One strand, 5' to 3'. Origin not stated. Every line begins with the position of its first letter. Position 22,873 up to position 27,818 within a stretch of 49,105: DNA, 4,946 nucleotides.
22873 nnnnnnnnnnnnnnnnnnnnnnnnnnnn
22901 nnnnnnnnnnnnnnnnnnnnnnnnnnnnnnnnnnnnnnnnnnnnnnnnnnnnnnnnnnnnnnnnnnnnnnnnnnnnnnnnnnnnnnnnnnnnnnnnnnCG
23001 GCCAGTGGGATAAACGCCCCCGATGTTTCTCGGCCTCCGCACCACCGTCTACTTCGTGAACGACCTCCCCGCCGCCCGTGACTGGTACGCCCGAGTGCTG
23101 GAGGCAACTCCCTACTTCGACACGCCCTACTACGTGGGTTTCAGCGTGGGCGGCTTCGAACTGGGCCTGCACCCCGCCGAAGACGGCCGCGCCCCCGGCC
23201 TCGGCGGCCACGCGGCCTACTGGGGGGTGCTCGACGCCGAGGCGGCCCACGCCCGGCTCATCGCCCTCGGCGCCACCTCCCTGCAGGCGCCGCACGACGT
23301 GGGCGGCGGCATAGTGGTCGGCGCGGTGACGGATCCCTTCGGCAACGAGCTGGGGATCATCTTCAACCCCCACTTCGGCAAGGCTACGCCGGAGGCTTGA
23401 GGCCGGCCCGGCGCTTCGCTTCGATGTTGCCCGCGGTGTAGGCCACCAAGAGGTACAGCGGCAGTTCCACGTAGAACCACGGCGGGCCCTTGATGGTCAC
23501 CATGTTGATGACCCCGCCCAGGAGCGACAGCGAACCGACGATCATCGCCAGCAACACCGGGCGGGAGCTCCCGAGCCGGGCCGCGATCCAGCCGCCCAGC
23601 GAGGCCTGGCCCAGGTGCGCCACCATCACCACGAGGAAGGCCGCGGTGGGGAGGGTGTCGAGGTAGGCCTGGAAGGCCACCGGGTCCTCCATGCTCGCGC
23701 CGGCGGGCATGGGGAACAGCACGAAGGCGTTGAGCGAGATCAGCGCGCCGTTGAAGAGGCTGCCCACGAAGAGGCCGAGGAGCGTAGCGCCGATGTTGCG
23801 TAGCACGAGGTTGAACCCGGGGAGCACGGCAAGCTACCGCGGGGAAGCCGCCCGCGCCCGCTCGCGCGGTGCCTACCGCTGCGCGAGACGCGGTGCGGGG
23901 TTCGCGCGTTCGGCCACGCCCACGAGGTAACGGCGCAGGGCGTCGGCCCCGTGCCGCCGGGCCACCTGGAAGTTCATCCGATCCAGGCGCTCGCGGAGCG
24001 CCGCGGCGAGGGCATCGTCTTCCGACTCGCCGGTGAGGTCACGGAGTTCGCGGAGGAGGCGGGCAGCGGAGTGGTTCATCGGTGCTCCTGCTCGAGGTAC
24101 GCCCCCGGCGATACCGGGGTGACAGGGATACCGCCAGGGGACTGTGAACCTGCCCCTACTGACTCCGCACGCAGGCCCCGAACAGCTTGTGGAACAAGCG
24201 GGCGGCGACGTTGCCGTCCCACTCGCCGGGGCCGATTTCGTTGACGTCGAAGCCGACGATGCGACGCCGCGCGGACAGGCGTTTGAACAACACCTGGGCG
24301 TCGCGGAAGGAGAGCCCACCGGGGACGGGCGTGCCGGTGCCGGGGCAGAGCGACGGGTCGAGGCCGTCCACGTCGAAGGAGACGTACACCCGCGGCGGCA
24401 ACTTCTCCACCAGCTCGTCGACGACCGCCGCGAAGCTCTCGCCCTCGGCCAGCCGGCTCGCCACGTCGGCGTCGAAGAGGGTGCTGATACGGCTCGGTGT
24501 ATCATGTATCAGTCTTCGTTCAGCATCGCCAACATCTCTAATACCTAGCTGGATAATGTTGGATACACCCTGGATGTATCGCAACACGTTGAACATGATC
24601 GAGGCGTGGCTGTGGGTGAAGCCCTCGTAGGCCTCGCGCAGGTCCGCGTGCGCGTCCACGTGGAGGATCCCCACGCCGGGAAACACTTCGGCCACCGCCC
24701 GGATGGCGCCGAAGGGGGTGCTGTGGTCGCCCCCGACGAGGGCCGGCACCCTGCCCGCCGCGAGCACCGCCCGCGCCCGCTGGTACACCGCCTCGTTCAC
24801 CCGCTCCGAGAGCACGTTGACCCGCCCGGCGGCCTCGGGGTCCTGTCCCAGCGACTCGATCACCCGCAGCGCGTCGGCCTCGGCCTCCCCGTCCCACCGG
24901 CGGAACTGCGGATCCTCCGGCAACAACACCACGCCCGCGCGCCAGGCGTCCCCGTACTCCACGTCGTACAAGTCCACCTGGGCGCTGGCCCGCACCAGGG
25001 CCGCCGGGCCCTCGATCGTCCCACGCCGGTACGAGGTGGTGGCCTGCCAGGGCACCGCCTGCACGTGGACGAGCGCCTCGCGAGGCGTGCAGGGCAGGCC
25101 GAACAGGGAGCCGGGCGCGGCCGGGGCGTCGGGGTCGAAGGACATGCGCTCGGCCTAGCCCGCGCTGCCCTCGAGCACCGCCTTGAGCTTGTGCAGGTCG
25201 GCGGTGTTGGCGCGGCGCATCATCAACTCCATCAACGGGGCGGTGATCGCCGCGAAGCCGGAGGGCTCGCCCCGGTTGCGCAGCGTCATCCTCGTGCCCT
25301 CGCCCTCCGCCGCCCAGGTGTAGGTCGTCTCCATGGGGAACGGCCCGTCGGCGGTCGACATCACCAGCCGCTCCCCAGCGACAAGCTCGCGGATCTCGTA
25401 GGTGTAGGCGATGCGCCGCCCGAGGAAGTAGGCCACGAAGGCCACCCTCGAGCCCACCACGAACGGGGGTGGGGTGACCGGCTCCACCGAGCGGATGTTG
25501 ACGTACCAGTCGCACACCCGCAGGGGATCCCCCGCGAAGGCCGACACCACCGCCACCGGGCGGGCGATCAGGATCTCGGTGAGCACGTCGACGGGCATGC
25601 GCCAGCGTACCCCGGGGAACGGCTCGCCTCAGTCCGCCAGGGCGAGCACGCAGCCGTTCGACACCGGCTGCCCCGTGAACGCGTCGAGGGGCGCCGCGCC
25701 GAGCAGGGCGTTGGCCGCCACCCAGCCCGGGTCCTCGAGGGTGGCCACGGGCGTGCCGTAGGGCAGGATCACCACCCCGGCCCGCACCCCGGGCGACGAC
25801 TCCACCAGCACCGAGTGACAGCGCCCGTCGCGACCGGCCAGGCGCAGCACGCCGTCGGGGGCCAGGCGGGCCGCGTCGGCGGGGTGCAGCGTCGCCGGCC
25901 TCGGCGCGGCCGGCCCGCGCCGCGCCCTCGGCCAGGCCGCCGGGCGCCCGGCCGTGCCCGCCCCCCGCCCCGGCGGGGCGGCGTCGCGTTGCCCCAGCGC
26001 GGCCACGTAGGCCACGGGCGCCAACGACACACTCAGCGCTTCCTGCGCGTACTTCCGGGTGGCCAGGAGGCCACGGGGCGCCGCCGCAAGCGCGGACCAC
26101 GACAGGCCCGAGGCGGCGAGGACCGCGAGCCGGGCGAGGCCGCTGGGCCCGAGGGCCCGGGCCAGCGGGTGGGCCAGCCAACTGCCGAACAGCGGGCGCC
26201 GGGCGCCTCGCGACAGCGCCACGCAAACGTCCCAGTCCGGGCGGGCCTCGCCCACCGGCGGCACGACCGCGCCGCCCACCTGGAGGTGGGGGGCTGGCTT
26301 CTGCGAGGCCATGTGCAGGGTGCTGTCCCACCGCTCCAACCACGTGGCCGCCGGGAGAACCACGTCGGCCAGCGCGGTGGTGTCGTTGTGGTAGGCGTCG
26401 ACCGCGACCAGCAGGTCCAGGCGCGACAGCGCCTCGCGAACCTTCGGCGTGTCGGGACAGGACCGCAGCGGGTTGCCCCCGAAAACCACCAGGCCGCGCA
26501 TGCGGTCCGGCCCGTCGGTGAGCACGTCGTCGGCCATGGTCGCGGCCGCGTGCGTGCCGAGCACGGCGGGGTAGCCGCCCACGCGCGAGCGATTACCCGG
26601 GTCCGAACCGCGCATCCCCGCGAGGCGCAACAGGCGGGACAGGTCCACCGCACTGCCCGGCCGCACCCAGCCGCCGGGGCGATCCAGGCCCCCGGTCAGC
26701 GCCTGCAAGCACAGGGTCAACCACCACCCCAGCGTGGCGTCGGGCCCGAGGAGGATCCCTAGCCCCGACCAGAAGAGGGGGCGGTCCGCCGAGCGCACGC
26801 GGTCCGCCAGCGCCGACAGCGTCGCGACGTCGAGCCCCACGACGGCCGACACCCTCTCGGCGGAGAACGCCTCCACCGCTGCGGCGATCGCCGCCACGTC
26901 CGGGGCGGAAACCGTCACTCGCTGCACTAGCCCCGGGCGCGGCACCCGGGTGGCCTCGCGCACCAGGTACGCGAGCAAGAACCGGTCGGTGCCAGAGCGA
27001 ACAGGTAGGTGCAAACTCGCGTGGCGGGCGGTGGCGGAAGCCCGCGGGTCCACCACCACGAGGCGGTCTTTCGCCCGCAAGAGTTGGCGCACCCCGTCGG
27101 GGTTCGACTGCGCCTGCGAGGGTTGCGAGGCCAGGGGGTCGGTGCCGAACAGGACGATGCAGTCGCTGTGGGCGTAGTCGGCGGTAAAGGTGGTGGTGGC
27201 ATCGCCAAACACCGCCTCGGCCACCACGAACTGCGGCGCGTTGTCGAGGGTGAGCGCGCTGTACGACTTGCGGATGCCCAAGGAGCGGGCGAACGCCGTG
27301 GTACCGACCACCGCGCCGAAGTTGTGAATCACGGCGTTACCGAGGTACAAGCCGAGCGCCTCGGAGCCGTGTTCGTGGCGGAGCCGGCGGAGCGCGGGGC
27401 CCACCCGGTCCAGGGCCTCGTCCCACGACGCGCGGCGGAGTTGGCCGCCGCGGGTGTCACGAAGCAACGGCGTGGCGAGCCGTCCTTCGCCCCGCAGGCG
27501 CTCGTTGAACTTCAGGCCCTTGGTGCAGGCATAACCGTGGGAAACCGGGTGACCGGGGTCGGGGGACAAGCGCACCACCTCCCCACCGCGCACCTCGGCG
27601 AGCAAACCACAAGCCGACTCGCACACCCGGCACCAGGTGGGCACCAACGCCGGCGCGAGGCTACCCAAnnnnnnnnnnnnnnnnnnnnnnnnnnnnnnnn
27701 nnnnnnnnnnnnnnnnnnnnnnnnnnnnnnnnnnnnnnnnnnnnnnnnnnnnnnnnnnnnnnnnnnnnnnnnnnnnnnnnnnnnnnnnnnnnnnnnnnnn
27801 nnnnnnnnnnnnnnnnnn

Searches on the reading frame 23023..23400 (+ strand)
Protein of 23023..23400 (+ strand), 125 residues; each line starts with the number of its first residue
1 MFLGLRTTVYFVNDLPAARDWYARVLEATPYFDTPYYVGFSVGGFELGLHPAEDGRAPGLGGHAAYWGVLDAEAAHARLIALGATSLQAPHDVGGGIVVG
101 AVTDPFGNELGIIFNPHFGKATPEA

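Call 80: search_protein_families(library=pfam, proteins=[window:23023-23400:+], max_evalue=0.0001)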
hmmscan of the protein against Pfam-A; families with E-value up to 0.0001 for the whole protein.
window:23023-23400:+ (125 aa): 2 families
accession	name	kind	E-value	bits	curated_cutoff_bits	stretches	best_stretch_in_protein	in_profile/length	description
PF00903.31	Glyoxalase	-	6.6e-11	43.1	20.6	1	7-110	4-119/121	Glyoxalase/Bleomycin resistance protein/Dioxygenase superfamily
PF18029.7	Glyoxalase_6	-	6.2e-07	30.5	23.6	1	12-111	6-104/106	Glyoxalase-like domain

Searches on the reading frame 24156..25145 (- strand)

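Call 80: search_protein_families(library=pfam, proteins=[window:24156-25145:-], max_evalue=0.0001)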
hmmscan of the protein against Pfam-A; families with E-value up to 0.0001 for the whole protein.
window:24156-25145:- (329 aa): 1 family
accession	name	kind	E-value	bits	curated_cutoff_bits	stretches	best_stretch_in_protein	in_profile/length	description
PF00491.26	Arginase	-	2.6e-53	181.7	22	1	26-310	3-261/280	Arginase family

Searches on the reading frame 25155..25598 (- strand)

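Call 80: search_protein_families(library=pfam, proteins=[window:25155-25598:-], max_evalue=0.0001)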
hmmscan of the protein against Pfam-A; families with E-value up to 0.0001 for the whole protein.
window:25155-25598:- (147 aa): 2 families
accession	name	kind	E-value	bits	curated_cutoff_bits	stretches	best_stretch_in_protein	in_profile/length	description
PF10604.15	Polyketide_cyc2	-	3.4e-12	47.3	27.4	1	4-143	3-142/142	Polyketide cyclase / dehydrase and lipid transport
PF08327.17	AHSA1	-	3.9e-05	24.3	22.1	1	48-143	32-125/125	Activator of Hsp90 ATPase homolog 1-like protein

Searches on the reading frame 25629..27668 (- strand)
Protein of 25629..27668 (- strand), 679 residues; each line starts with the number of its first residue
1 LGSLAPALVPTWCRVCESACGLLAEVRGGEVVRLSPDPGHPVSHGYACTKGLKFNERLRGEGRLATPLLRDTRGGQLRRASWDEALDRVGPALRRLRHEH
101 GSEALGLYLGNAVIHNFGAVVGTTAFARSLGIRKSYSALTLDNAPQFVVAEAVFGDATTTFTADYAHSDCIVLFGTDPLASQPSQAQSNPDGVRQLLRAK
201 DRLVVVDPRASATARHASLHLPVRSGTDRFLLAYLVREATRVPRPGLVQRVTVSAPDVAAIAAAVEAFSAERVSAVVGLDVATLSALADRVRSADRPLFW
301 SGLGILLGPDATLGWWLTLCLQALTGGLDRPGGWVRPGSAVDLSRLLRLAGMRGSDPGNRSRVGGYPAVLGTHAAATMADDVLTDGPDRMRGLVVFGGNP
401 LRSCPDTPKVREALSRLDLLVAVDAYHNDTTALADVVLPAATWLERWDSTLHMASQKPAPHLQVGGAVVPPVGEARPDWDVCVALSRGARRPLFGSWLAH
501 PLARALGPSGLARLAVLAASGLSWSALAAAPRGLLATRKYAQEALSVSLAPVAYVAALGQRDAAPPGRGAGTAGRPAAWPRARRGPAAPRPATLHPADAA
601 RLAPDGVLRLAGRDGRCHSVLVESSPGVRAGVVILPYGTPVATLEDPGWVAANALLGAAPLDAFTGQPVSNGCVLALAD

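Call 80: search_protein_families(library=pfam, proteins=[window:25629-27668:-], max_evalue=0.0001)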
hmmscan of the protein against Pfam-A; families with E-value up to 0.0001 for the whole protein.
window:25629-27668:- (679 aa): 2 families
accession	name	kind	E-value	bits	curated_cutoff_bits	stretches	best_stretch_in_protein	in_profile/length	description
PF00384.28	Molybdopterin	-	1.4e-36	126.7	24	1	63-486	1-351/353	Molybdopterin oxidoreductase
PF04879.21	Molybdop_Fe4S4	-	1.8e-13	50.7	22.7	1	8-53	3-48/55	Molybdopterin oxidoreductase Fe4S4 domain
